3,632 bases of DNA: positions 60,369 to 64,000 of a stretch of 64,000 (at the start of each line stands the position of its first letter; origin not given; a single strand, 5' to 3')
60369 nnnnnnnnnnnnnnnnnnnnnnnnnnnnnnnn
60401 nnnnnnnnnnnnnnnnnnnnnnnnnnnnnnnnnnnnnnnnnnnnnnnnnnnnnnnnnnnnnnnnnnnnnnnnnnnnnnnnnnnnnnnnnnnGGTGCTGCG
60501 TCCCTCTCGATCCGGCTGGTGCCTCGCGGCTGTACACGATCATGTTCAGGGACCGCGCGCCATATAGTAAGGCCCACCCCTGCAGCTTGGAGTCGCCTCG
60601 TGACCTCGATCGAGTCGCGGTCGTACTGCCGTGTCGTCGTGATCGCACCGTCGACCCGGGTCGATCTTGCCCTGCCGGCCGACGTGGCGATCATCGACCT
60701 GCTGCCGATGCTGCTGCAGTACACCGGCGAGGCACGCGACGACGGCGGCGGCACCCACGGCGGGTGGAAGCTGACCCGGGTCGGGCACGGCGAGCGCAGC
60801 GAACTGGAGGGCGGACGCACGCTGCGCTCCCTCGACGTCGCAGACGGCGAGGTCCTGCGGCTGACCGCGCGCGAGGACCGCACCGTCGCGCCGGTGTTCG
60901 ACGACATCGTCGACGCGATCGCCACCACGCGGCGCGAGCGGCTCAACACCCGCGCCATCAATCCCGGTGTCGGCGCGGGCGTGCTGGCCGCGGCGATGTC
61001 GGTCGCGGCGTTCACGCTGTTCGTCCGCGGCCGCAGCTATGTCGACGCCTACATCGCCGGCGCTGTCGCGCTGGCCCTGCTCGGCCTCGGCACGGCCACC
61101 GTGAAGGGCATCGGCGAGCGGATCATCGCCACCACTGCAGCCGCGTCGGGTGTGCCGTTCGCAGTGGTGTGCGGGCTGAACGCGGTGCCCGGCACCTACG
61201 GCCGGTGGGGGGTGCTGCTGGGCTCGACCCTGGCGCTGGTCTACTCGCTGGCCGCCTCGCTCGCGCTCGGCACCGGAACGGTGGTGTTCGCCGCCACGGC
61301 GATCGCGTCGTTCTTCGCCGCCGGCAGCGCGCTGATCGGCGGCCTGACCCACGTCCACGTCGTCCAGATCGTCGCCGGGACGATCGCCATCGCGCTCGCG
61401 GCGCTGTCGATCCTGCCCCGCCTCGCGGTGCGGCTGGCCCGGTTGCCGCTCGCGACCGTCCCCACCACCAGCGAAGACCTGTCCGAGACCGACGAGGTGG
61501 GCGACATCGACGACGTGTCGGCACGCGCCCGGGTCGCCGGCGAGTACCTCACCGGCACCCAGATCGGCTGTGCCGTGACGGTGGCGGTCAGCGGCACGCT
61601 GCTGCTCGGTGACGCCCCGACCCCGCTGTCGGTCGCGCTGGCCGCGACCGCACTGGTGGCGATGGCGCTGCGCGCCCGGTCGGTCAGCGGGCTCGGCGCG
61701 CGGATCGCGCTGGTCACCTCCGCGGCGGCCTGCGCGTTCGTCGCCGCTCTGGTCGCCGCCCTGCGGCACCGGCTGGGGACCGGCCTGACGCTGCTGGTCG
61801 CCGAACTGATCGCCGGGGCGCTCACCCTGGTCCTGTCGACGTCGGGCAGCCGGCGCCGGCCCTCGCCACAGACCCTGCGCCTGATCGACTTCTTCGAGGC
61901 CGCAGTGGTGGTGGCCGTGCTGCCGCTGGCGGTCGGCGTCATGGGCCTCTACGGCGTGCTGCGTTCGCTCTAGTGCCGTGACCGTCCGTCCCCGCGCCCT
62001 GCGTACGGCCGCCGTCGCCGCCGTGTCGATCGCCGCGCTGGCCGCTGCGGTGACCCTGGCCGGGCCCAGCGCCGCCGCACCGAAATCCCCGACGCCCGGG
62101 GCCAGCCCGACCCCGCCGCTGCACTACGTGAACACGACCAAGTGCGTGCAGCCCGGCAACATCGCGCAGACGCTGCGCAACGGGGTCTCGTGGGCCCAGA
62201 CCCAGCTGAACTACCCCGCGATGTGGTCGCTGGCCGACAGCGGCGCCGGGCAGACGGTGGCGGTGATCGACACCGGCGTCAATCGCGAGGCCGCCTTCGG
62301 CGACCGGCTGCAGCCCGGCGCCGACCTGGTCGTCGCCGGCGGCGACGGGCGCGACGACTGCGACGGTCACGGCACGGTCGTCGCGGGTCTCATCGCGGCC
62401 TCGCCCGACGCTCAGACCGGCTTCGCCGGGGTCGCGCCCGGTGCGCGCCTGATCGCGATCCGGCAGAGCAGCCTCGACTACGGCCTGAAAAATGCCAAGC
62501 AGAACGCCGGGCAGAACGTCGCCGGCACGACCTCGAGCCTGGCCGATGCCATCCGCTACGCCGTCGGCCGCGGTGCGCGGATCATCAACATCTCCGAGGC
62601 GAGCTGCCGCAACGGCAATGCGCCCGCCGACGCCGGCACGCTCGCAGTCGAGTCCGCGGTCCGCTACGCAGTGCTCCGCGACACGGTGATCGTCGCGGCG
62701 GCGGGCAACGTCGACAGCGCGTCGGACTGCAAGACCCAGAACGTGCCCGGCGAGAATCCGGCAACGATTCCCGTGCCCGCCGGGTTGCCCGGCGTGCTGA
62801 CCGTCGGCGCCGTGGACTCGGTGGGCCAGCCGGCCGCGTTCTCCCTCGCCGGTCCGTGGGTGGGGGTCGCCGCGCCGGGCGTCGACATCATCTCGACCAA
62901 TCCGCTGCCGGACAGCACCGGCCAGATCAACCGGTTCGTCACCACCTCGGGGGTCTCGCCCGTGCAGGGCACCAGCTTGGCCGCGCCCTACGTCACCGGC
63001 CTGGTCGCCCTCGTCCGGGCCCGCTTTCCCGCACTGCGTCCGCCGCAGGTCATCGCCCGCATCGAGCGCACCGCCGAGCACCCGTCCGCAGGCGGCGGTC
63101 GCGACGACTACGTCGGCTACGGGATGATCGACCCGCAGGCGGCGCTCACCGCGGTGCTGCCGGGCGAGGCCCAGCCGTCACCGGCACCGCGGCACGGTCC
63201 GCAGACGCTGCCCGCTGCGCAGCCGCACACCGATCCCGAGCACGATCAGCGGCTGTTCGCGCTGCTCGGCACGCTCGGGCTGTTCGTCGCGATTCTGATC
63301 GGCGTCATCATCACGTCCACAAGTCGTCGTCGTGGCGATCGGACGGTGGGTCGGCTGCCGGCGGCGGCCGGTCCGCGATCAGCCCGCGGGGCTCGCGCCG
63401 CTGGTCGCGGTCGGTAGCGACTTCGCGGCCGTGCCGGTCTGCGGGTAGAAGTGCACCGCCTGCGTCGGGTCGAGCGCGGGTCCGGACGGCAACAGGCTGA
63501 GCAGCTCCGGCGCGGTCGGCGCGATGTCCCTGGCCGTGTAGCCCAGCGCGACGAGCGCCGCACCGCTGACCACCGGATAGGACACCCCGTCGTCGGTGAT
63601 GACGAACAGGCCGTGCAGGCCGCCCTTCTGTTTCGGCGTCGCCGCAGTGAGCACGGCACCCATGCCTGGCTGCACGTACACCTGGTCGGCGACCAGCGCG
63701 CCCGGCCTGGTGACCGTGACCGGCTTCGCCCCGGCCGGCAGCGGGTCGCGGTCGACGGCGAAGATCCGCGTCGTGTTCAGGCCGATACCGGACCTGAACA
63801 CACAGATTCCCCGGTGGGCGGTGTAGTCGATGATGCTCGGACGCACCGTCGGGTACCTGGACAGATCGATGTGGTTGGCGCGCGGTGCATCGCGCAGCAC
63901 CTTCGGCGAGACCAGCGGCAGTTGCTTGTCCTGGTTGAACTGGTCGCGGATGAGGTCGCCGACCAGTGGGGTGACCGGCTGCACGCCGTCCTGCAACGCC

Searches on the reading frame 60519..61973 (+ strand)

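Call 9: search_protein_families(library=pfam, proteins=[window:60519-61973:+], max_evalue=0.001)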
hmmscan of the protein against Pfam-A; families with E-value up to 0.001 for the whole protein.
window:60519-61973:+ (484 aa): 2 families
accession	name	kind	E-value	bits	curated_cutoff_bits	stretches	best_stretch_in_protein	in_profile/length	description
PF19053.6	EccD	-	3e-60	204.4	30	1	151-484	4-339/339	EccD-like transmembrane domain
PF08817.16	YukD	-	8.4e-18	65.4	27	1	36-115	1-76/76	WXG100 protein secretion system (Wss), protein YukD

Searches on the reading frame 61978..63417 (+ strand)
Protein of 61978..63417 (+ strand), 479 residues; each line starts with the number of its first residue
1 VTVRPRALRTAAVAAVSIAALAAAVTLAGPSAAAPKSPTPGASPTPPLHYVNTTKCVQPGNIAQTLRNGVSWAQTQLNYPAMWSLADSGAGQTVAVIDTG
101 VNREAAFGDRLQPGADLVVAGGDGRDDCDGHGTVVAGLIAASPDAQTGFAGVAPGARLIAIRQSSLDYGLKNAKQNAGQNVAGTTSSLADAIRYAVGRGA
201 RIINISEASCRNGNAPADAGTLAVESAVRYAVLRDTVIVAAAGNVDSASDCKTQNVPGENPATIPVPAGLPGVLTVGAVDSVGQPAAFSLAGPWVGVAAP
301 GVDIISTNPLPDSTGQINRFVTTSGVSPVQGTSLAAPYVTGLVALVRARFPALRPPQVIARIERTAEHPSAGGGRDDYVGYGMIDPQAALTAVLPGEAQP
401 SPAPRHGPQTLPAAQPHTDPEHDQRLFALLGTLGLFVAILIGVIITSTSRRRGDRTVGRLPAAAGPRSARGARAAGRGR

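Call 9: search_protein_families(library=pfam, proteins=[window:61978-63417:+], max_evalue=0.001)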
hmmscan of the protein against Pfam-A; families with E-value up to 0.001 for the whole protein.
window:61978-63417:+ (479 aa): 1 family
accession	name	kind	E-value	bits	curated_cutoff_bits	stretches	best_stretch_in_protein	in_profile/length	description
PF00082.27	Peptidase_S8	-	3.5e-40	138.6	21.8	1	89-382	1-288/288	Subtilase family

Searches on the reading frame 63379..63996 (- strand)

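Call 9: search_protein_families(library=pfam, proteins=[window:63379-63996:-], max_evalue=0.001)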
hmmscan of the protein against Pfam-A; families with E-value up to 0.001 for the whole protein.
window:63379-63996:- (205 aa): 1 family
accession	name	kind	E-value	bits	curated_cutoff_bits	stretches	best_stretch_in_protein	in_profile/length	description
PF05108.18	T7SS_ESX1_EccB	-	6.8e-29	101.3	27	1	2-181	281-466/474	Type VII secretion system ESX-1, transport TM domain B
